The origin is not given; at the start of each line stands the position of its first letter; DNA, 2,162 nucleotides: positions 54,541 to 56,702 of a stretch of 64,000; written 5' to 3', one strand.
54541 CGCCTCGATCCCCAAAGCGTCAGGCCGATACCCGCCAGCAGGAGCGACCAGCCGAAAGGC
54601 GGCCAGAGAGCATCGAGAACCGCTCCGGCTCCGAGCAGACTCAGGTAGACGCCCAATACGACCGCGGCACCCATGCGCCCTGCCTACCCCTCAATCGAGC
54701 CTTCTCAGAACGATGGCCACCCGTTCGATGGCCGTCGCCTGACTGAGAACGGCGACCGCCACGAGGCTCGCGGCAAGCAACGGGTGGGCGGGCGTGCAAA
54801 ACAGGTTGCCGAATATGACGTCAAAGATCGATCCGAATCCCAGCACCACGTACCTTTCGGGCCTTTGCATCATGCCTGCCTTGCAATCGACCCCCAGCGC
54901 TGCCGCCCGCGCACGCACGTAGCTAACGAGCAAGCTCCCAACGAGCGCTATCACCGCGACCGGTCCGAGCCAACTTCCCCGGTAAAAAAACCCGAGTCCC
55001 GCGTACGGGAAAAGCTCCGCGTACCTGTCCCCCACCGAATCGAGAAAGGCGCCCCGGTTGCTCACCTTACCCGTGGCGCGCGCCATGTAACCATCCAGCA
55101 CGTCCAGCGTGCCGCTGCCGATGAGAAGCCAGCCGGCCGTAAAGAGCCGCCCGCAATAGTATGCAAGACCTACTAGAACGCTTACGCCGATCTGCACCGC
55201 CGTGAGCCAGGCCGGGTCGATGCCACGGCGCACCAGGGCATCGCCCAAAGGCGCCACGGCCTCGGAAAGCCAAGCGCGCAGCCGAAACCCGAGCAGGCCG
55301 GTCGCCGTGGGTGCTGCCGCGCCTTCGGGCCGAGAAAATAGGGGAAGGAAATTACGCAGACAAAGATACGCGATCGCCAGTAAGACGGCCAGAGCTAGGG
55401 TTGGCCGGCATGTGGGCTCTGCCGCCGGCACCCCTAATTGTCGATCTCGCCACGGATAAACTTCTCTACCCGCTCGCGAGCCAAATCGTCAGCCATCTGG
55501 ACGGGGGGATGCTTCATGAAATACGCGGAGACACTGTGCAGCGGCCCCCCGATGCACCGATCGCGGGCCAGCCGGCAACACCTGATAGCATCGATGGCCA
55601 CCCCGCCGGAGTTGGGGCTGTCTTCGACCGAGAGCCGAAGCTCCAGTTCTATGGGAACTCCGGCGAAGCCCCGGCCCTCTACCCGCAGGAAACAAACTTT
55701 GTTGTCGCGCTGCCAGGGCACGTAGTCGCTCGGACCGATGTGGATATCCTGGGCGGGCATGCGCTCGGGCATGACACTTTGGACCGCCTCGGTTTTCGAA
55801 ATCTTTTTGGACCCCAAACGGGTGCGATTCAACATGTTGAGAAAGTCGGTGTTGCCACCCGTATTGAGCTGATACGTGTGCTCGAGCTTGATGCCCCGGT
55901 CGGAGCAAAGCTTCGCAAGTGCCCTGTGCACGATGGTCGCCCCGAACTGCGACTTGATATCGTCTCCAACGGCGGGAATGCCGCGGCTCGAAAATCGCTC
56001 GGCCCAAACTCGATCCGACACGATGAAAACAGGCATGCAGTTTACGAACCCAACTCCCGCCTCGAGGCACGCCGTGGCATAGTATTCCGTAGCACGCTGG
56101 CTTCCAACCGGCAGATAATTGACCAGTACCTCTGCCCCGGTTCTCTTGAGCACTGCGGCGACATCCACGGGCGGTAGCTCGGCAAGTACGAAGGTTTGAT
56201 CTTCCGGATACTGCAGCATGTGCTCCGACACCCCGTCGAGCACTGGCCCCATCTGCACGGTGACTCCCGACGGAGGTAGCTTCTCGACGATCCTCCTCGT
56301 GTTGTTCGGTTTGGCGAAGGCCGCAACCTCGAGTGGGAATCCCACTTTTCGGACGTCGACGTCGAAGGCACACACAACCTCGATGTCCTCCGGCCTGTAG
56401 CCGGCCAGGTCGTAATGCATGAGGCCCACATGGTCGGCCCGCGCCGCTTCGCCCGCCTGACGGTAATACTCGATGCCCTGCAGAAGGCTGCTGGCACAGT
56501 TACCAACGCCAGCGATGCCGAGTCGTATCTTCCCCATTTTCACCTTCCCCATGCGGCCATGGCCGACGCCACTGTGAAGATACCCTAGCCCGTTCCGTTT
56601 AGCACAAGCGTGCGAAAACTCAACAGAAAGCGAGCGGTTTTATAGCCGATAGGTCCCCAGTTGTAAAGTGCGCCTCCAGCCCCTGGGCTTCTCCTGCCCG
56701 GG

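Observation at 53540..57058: Inositol-lipid gene cluster (ferredoxin, ino1, CDP-alcohol phosphatidyltransferase, flippase-like) adjoining coaBC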

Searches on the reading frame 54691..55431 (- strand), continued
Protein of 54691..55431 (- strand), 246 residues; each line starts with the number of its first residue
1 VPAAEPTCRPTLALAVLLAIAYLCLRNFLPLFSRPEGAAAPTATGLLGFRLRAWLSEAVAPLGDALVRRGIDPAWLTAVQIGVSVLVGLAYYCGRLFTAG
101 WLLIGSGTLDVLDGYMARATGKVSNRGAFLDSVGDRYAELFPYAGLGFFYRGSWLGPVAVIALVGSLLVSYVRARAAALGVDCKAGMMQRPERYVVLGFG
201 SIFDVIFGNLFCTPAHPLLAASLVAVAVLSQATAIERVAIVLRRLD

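Call 69: search_protein_families(library=pfam, proteins=[L084:5977-8610:+, L084:3281-5974:+, L084:8642-10024:+, L084:2158-3231:-, L097:5959-8583:+, L097:3243-5954:+, L097:8707-9618:+, L097:2089-3201:-], max_evalue=0.001)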
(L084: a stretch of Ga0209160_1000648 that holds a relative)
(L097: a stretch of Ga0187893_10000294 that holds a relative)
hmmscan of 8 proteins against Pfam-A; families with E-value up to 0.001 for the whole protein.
L084:5977-8610:+ (877 aa): 3 families
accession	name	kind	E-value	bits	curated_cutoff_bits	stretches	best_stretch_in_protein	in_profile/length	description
PF01464.25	SLT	-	1.7e-28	98.9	21.3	1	741-845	4-114/117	Transglycosylase SLT domain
PF01066.26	CDP-OH_P_transf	-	3.9e-16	60.2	22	1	27-173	3-147/152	CDP-alcohol phosphatidyltransferase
PF13174.12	TPR_6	-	4.2e-12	46.3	26.3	0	298-329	2-33/33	Tetratricopeptide repeat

L084:3281-5974:+ (897 aa): 8 families
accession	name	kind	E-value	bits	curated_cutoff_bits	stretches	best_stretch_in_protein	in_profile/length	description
PF08335.16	GlnD_UR_UTase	-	4.6e-39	134.1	21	1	199-339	1-141/141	GlnD PII-uridylyltransferase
PF01842.31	ACT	-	1.2e-14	54.2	27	2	715-767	3-57/66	ACT domain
PF24931.1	ACT_ACR9_3rd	-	6e-11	42.7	27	1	812-897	2-88/98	ACR9-like, ACT-like domain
PF22754.3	bHLH-TF_ACT-like_plant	-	9.1e-07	29.5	27.6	1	823-892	11-74/75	Plant bHLH transcription factor, ACT-like domain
PF01966.28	HD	-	1.2e-05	26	22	1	480-584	2-106/116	HD domain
PF13291.12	ACT_4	-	3.4e-05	24.9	27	0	714-758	8-53/80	ACT domain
PF01909.29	NTP_transf_2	-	4.7e-05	24.1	21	1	95-123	17-45/93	Nucleotidyltransferase domain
PF03445.19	DUF294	-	0.00017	21.9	21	1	51-142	11-103/138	Putative nucleotidyltransferase DUF294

L084:8642-10024:+ (460 aa): 1 family
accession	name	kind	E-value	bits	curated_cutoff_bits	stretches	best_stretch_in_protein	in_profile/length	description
PF09861.14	Lar_N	-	8.1e-34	117.1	23.3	1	7-203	1-193/204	Lactate racemase N-terminal domain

L084:2158-3231:- (357 aa): 2 families
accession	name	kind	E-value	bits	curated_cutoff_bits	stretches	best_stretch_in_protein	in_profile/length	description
PF00155.27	Aminotran_1_2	-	3.8e-59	201.1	19.7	1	32-354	2-358/361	Aminotransferase class I and II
PF01041.23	DegT_DnrJ_EryC1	-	3.1e-06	27.1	19.8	1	71-159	29-118/360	DegT/DnrJ/EryC1/StrS aminotransferase family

L097:5959-8583:+ (874 aa): 6 families
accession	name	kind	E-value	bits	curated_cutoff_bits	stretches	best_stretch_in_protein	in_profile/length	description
PF01464.25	SLT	-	2.7e-27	95.1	21.3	1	730-840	4-112/117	Transglycosylase SLT domain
PF01066.26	CDP-OH_P_transf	-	5.4e-15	56.5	22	1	26-170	3-145/152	CDP-alcohol phosphatidyltransferase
PF13174.12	TPR_6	-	7.9e-08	32.9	26.3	0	572-603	2-33/33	Tetratricopeptide repeat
PF13432.12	TPR_16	-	2.4e-06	28.3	32.7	1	464-528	1-63/65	Tetratricopeptide repeat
PF13181.12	TPR_8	-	2.5e-06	27.7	25.7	0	330-360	2-32/34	Tetratricopeptide repeat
PF07719.23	TPR_2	-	9.7e-05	22.7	27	0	329-360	1-32/34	Tetratricopeptide repeat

L097:3243-5954:+ (903 aa): 9 families
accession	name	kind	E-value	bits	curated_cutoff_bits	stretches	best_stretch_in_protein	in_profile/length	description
PF08335.16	GlnD_UR_UTase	-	7.5e-40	136.6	21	1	204-344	2-141/141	GlnD PII-uridylyltransferase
PF01842.31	ACT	-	1.9e-15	56.7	27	2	829-876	1-50/66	ACT domain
PF24931.1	ACT_ACR9_3rd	-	7.1e-10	39.3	27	1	818-902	2-87/98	ACR9-like, ACT-like domain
PF13291.12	ACT_4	-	7e-07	30.3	27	0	719-762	8-52/80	ACT domain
PF22754.3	bHLH-TF_ACT-like_plant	-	7.6e-07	29.7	27.6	1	828-889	10-68/75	Plant bHLH transcription factor, ACT-like domain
PF01966.28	HD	-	4.3e-06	27.4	22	1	486-578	3-92/116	HD domain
PF01909.29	NTP_transf_2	-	0.0001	23.1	21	1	99-125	17-43/93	Nucleotidyltransferase domain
PF03445.19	DUF294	-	0.00081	19.7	21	0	56-146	12-103/138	Putative nucleotidyltransferase DUF294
PF03710.21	GlnE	-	0.00081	19.3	24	0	87-125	120-158/252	Glutamate-ammonia ligase adenylyltransferase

L097:8707-9618:+ (303 aa): 0 families

L097:2089-3201:- (370 aa): 1 family
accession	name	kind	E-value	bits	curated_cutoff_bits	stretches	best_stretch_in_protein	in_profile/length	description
PF00155.27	Aminotran_1_2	-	1.2e-60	206.1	19.7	1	32-356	2-360/361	Aminotransferase class I and II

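Call 80: search_protein_families(library=pfam, proteins=[L009:8741-8902:+, L013:6746-6994:+, L037:6755-6934:+, L045:6750-6953:+, L027:3091-3345:+], max_evalue=1)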
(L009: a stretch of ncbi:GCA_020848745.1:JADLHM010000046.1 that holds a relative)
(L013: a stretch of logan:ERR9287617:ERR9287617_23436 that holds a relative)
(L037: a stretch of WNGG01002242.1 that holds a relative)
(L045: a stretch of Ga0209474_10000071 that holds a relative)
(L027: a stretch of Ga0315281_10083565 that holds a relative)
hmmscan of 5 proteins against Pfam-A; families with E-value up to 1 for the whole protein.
L009:8741-8902:+ (53 aa): 0 families

L013:6746-6994:+ (82 aa): 6 families
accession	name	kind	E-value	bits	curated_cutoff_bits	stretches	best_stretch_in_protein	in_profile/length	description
PF11992.13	TgpA_N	-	0.0008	18.9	30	1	10-60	101-151/333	TgpA N-terminal domain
PF19744.4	DUF6232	-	0.0096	16.8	27.4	1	13-63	34-79/117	Family of unknown function (DUF6232)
PF02656.20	DUF202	-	0.035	15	23.4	1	13-63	11-63/68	Domain of unknown function (DUF202)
PF11127.14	YgaP-like_TM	-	0.039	14.5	25.3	1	16-55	16-51/66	Inner membrane protein YgaP-like, transmembrane domain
PF06749.17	DUF1218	-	0.093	13.6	25.3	1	36-74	41-77/95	Protein of unknown function (DUF1218)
PF11239.13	DUF3040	-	0.66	10.7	24.7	1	9-54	40-84/84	Protein of unknown function (DUF3040)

L037:6755-6934:+ (59 aa): 1 family
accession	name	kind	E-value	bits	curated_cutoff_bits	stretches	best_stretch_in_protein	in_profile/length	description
PF02656.20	DUF202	-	0.7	10.8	23.4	1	22-57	20-62/68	Domain of unknown function (DUF202)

L045:6750-6953:+ (67 aa): 2 families
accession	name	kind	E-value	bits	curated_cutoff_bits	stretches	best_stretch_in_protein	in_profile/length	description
PF06197.19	DUF998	-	0.021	14.9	30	1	12-49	49-89/184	Protein of unknown function (DUF998)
PF14146.11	DUF4305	-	0.13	12.8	27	1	26-38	12-24/37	Domain of unknown function (DUF4305)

L027:3091-3345:+ (84 aa): 4 families
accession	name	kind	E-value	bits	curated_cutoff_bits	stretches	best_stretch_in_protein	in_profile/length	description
PF19744.4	DUF6232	-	0.018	15.9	27.4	1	13-68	32-81/117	Family of unknown function (DUF6232)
PF14296.11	O-ag_pol_Wzy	-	0.12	11.5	26.6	1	17-64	392-439/468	O-antigen polysaccharide polymerase Wzy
PF09534.15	Trp_oprn_chp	-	0.18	12.1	29.6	0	39-80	118-159/180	Tryptophan-associated transmembrane protein (Trp_oprn_chp)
PF13632.12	Glyco_trans_2_3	-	0.18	12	27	0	43-65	64-86/198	Glycosyl transferase family group 2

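Call 86: search_protein_families(library=ncbifam, proteins=[L014:4955-6004:+, L018:4890-5999:+, L015:5003-6004:+], max_evalue=0.1)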
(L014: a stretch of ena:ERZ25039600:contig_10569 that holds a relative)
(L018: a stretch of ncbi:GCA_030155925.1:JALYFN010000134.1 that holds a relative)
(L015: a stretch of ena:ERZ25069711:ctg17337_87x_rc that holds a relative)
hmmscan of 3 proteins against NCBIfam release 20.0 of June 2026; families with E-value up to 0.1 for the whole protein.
L014:4955-6004:+ (349 aa): 0 families

L018:4890-5999:+ (369 aa): 3 families
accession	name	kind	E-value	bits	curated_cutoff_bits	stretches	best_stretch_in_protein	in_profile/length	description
NF012212.1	ANT_9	subfamily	0.0069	15.7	340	1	67-110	8-50/249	aminoglycoside nucleotidyltransferase ANT(9)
NF047752.1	MntA_antitoxin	equivalog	0.023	14.5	60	1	80-120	7-46/106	type VII toxin-antitoxin system MntA family adenylyltransferase antitoxin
NF033220.1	ANT_3pp_II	equivalog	0.084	12.2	400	0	68-109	10-50/258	ANT(3'')-II family aminoglycoside nucleotidyltransferase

L015:5003-6004:+ (333 aa): 0 families

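Call 94: predict_structure(alignment_id=A3)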
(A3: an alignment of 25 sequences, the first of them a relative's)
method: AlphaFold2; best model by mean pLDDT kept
length: 246 residues; sequences in the alignment: 25
mean_pLDDT: 91.0   pTM: 0.87
mean pLDDT of the five models: 91.0, 89.4, 89.4, 88.5, 87.7
residues with pLDDT >= 90: 179; 70-90: 51; 50-70: 15; < 50: 1
segments of 3 or more residues with pLDDT < 50: none
pLDDT, mean of each block of 10 residues (from residue 1): 68 97 92 71 71 89 97 95 98 97 96 93 83 91 98 97 96 90 88 96 96 94 98 95 87
secondary structure, 60 per line:
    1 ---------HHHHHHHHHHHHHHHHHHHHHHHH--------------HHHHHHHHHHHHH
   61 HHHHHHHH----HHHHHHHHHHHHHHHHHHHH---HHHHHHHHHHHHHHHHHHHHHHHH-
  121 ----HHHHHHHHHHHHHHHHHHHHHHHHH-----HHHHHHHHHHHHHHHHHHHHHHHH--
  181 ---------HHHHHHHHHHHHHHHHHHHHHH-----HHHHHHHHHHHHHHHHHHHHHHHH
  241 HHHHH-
elements in order: H10-33 H48-68 H73-92 H96-119 H125-149 H155-178 H190-211 H217-245

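Call 96: fold_search(model_id=the predicted structure, library=pdb)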
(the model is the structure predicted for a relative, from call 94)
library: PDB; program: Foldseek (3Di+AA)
matches with E <= 10: 149; with E <= 0.001: 19
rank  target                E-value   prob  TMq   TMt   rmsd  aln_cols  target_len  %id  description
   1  6h5a_A                3.0e-07  1.00  0.65  0.76   3.0       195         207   29  Crystal structure of Mycobacterium tuberculosis phosphatidylinositol phosphate synthase (PgsA1) in complex with mangan (released 2019-05-15)
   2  6wmv_A                3.0e-07  1.00  0.65  0.48   3.1       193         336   29  Structure of a phosphatidylinositol-phosphate synthase (PIPS) from Mycobacterium kansasii with evidence of substrate b (released 2020-05-27)
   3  6h59_A                5.1e-07  1.00  0.61  0.74   3.1       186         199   30  Crystal structure of Mycobacterium tuberculosis phosphatidylinositol phosphate synthase (PgsA1) with CDP-DAG bound (released 2019-05-15)
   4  5d91                  1.0e-06  1.00  0.64  0.49   4.2       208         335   28  Structure of a phosphatidylinositolphosphate (PIP) synthase from Renibacterium Salmoninarum (released 2015-11-11)
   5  6h5a_B                1.2e-06  1.00  0.61  0.71   3.2       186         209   30  Crystal structure of Mycobacterium tuberculosis phosphatidylinositol phosphate synthase (PgsA1) in complex with mangan (released 2019-05-15)
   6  6wm5_A                1.5e-06  1.00  0.64  0.48   2.9       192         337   29  Structure of a phosphatidylinositol-phosphate synthase (PIPS) from Mycobacterium kansasii (released 2020-05-27)
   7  6wmv_C                1.9e-06  1.00  0.62  0.47   4.6       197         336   29  Structure of a phosphatidylinositol-phosphate synthase (PIPS) from Mycobacterium kansasii with evidence of substrate b (released 2020-05-27)
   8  6h59_B                2.0e-06  1.00  0.61  0.75   3.1       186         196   30  Crystal structure of Mycobacterium tuberculosis phosphatidylinositol phosphate synthase (PgsA1) with CDP-DAG bound (released 2019-05-15)
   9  5d92_C                3.1e-06  1.00  0.65  0.49   3.2       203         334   29  Structure of a phosphatidylinositolphosphate (PIP) synthase from Renibacterium Salmoninarum (released 2015-11-04)
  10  5d92_A                3.2e-06  1.00  0.67  0.50   3.7       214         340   28  Structure of a phosphatidylinositolphosphate (PIP) synthase from Renibacterium Salmoninarum (released 2015-11-04)
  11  5d92_B                3.9e-06  1.00  0.65  0.48   6.5       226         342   26  Structure of a phosphatidylinositolphosphate (PIP) synthase from Renibacterium Salmoninarum (released 2015-11-04)
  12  6h53_B                4.2e-06  1.00  0.62  0.78   2.9       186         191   30  Crystal structure of Mycobacterium tuberculosis phosphatidylinositol phosphate synthase (PgsA1) in apo form (released 2019-05-15)
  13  6wm5_C                5.8e-06  1.00  0.62  0.47   3.9       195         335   29  Structure of a phosphatidylinositol-phosphate synthase (PIPS) from Mycobacterium kansasii (released 2020-05-27)
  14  6h53_A                8.9e-06  1.00  0.59  0.75   3.2       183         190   30  Crystal structure of Mycobacterium tuberculosis phosphatidylinositol phosphate synthase (PgsA1) in apo form (released 2019-05-15)
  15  4o6m_B                4.4e-05  1.00  0.65  0.48   2.7       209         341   20  Structure of AF2299, a CDP-alcohol phosphotransferase (CMP-bound) (released 2014-05-14)
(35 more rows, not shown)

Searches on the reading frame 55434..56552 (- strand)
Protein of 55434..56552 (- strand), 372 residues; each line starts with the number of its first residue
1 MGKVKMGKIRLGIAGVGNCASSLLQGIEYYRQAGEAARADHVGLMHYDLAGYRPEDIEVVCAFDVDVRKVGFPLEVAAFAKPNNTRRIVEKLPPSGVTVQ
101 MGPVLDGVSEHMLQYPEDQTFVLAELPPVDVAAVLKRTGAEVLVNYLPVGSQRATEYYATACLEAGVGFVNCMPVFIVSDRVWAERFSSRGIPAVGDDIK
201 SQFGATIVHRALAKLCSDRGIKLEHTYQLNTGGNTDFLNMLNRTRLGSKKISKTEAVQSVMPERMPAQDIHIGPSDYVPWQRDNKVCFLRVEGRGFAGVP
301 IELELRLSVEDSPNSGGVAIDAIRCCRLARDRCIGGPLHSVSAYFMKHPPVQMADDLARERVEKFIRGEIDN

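Call 3: search_protein_families(library=pfam, proteins=[window:55434-56552:-], max_evalue=0.01)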
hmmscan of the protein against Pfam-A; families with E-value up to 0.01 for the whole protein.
window:55434-56552:- (372 aa): 1 family
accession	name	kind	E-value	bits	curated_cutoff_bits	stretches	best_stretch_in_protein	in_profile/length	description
PF01658.22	Inos-1-P_synth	-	2.4e-35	121.4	27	1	204-312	1-107/107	Myo-inositol-1-phosphate synthase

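Call 4: search_protein_families(library=ncbifam, proteins=[window:55434-56552:-], max_evalue=0.01)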
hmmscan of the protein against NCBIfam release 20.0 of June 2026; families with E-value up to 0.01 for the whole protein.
window:55434-56552:- (372 aa): 1 family
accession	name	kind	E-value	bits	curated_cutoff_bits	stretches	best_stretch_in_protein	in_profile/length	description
TIGR03450.1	mycothiol_INO1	equivalog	4.7e-129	430.6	638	1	9-366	1-355/355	inositol-3-phosphate synthase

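Call 51: search_solved_structures(query=window:55434-56552:-, max_evalue=0.00001, show_alignments=1)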
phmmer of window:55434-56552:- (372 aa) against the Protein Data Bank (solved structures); distinct sequences matched with E-value up to 0.00001: 5.
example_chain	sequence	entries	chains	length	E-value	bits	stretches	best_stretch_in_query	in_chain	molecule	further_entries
1gr0_A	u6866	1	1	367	8e-121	407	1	8-368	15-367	INOSITOL-3-PHOSPHATE SYNTHASE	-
6k96_A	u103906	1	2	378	4.1e-60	207.3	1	8-348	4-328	Five-membered-cyclitol-phosphate synthase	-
3cin_A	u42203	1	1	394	3.9e-22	82.3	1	162-351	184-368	Myo-inositol-1-phosphate synthase-related protein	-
7nwr_B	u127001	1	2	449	2.9e-08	36.7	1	157-349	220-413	Inositol-3-phosphate synthase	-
1u1i_A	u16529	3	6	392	4.2e-06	29.6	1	152-349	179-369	myo-inositol-1-phosphate synthase | Myo-inositol-1-phosphate synthase (Ino1)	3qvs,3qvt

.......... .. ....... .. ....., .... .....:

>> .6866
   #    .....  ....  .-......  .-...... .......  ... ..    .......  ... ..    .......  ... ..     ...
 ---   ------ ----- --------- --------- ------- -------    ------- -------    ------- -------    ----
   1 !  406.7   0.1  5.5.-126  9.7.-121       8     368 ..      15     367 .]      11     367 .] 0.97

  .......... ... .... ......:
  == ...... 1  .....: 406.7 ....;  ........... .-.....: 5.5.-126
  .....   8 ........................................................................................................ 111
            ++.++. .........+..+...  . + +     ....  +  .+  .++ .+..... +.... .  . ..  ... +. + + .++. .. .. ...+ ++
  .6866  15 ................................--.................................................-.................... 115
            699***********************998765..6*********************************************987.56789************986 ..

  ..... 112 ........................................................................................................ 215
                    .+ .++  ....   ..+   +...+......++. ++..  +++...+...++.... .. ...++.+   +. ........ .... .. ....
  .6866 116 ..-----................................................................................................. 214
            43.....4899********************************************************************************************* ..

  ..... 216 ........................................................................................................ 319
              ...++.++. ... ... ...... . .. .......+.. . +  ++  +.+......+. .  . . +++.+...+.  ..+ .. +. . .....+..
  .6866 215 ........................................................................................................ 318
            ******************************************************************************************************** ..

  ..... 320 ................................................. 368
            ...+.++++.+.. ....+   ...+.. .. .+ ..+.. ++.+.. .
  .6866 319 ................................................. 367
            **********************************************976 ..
